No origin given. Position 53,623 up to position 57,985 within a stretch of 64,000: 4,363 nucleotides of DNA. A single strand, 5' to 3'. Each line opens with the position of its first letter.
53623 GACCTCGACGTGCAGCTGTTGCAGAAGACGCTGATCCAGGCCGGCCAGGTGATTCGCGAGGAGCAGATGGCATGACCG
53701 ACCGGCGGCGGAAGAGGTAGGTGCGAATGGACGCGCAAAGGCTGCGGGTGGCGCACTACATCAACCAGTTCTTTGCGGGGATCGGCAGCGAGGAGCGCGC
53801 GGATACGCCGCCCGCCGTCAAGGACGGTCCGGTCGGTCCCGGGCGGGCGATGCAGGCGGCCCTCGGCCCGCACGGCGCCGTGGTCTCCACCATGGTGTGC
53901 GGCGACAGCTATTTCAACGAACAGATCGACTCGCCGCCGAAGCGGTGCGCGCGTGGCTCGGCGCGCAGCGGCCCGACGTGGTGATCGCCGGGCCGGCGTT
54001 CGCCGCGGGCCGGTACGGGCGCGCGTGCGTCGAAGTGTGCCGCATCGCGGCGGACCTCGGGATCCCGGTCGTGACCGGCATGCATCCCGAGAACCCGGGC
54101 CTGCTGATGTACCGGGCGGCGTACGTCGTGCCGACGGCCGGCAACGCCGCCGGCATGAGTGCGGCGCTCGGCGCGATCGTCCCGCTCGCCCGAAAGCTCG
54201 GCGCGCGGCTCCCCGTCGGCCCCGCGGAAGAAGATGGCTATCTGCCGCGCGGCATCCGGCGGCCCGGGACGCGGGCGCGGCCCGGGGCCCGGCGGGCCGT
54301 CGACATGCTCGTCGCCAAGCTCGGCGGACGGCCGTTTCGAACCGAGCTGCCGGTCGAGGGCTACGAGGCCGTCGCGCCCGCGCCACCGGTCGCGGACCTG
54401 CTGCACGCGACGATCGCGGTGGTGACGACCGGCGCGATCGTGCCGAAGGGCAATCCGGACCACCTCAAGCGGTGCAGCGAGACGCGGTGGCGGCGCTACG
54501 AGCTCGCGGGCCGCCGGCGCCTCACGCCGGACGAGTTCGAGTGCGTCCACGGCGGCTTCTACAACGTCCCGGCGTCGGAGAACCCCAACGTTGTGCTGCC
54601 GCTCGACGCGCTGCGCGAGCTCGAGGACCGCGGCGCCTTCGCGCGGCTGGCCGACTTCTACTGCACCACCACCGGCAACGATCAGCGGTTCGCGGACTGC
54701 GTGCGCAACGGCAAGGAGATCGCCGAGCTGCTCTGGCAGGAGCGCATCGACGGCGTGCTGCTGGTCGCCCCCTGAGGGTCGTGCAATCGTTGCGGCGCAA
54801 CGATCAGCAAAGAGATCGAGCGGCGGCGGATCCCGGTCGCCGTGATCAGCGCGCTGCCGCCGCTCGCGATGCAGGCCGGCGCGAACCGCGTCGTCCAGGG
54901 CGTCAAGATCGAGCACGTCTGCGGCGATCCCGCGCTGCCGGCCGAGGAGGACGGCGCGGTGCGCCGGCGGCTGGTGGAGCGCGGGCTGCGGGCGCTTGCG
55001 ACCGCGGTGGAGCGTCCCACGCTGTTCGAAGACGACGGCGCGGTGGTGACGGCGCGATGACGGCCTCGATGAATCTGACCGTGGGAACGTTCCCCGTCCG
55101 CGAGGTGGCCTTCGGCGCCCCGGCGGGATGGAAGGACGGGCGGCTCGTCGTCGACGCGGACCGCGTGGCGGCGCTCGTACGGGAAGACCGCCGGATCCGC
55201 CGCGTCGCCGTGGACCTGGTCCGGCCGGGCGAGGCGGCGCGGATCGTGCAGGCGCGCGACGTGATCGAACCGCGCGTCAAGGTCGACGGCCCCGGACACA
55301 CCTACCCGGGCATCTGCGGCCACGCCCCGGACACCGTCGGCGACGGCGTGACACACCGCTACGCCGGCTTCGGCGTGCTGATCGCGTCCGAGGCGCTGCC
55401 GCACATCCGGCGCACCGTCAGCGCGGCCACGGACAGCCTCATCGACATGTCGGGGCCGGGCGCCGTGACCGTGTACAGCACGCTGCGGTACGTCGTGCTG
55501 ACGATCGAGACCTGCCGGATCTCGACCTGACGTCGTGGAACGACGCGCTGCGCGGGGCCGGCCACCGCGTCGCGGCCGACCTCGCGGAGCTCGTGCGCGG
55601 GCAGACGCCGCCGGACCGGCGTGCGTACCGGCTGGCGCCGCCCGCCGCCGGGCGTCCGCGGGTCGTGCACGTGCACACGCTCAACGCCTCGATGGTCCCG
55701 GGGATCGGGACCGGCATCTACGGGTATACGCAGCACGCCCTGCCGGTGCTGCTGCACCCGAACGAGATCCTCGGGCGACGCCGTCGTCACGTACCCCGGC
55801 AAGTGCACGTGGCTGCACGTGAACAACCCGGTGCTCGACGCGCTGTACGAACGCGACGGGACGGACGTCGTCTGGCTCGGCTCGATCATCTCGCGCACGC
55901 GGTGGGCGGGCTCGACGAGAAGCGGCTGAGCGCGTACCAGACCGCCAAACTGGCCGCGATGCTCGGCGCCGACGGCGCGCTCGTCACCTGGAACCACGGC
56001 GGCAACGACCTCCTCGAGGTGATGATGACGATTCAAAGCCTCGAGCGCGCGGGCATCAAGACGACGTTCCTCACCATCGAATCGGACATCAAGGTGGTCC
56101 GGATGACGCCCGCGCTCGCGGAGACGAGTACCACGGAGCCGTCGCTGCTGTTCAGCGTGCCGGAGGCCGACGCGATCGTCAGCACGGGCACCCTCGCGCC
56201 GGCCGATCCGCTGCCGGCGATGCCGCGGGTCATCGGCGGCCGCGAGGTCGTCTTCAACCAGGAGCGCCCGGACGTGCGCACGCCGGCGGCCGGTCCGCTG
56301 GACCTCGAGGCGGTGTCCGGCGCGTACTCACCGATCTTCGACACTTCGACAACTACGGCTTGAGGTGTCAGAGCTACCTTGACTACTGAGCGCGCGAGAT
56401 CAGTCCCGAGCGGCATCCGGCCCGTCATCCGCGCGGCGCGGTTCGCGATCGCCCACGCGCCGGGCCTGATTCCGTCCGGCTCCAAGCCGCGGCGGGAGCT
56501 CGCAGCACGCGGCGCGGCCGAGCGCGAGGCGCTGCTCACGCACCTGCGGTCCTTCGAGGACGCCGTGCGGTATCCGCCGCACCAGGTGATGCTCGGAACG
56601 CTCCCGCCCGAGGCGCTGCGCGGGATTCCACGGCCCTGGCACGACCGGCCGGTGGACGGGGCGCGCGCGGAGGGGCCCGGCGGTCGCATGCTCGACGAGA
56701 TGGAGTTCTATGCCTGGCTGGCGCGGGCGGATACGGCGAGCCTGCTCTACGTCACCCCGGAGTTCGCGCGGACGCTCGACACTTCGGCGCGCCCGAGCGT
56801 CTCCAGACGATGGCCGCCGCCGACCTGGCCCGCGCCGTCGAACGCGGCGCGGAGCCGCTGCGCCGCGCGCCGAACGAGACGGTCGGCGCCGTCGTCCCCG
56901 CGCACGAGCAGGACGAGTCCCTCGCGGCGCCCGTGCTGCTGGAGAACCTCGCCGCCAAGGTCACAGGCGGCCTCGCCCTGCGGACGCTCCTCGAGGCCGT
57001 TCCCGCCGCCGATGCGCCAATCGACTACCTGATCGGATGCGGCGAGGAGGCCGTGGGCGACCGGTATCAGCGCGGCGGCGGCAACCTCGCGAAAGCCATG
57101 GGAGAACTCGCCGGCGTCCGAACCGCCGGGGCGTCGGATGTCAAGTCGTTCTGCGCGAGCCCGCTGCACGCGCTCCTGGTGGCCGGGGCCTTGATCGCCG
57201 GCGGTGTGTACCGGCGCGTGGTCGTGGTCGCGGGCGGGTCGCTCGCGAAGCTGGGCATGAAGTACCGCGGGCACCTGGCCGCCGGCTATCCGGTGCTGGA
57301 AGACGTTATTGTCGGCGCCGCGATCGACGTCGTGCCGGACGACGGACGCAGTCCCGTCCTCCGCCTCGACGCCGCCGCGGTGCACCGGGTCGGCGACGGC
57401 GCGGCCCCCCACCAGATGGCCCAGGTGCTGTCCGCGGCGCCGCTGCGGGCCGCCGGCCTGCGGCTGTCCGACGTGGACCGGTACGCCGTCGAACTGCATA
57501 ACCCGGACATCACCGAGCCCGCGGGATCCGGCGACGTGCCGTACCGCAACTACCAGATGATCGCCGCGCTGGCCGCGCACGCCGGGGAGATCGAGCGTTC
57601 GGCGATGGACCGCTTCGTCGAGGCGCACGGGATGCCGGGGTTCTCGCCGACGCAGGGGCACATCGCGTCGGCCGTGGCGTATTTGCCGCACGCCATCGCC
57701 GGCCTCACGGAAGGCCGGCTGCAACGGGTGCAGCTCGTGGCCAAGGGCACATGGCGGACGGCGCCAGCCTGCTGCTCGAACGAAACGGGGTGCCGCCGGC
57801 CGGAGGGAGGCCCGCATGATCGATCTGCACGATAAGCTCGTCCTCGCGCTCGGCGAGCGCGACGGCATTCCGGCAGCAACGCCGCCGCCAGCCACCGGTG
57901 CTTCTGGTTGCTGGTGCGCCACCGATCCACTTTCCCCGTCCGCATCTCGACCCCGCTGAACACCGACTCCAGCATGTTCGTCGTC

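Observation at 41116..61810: Three copies of a 20-bp operator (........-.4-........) define a dispersed LacI-type regulon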

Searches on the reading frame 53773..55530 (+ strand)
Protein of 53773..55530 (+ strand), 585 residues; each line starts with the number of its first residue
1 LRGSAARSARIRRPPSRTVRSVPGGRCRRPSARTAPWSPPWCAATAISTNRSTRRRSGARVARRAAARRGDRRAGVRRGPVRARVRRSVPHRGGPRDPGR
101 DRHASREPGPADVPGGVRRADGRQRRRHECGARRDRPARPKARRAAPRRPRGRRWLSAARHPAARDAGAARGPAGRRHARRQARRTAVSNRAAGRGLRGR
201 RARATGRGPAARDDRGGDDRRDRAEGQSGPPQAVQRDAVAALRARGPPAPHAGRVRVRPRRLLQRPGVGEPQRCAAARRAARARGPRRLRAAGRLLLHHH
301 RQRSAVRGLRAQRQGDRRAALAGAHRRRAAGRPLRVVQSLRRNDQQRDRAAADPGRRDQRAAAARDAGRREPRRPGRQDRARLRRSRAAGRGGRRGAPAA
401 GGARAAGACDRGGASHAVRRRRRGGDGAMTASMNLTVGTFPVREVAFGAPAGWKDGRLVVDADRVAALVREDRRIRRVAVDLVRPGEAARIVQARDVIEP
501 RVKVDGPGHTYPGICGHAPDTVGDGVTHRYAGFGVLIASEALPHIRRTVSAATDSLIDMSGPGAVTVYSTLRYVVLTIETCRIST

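Call 10: search_protein_families(library=pfam, proteins=[window:53773-55530:+])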
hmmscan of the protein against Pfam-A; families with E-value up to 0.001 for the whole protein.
window:53773-55530:+ (585 aa): 1 family
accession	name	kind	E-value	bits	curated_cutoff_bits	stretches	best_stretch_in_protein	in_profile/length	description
PF09338.16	Gly_reductase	-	1.4e-30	106.6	22.2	1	433-580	1-140/426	Glycine/sarcosine/betaine reductase component B subunits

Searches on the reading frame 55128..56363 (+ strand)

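Call 10: search_protein_families(library=pfam, proteins=[window:55128-56363:+])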
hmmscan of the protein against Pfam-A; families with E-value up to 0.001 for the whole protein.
window:55128-56363:+ (411 aa): 1 family
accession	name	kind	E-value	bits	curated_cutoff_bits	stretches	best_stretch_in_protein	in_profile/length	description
PF09338.16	Gly_reductase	-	3.4e-21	75.7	22.2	1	262-374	285-386/426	Glycine/sarcosine/betaine reductase component B subunits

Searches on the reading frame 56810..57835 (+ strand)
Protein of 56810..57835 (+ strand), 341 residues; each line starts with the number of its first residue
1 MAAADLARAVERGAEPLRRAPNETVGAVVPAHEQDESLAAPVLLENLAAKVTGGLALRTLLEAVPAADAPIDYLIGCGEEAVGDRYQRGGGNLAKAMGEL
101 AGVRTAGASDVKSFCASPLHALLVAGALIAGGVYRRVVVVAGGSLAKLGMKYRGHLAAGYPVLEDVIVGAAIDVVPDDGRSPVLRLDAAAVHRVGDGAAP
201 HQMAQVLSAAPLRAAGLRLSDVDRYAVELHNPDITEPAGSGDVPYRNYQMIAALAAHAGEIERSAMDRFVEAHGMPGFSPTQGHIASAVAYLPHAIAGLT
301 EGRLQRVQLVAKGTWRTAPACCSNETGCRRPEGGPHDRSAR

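Call 10: search_protein_families(library=pfam, proteins=[window:56810-57835:+])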
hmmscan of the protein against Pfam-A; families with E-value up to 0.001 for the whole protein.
window:56810-57835:+ (341 aa): 2 families
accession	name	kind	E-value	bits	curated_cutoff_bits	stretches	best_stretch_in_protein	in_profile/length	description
PF19364.4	DUF5940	-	7.2e-40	136.9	27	1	205-314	4-113/166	Family of unknown function (DUF5940)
PF08545.16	ACP_syn_III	-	0.00021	21.5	24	1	110-147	2-39/80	3-Oxoacyl-[acyl-carrier-protein (ACP)] synthase III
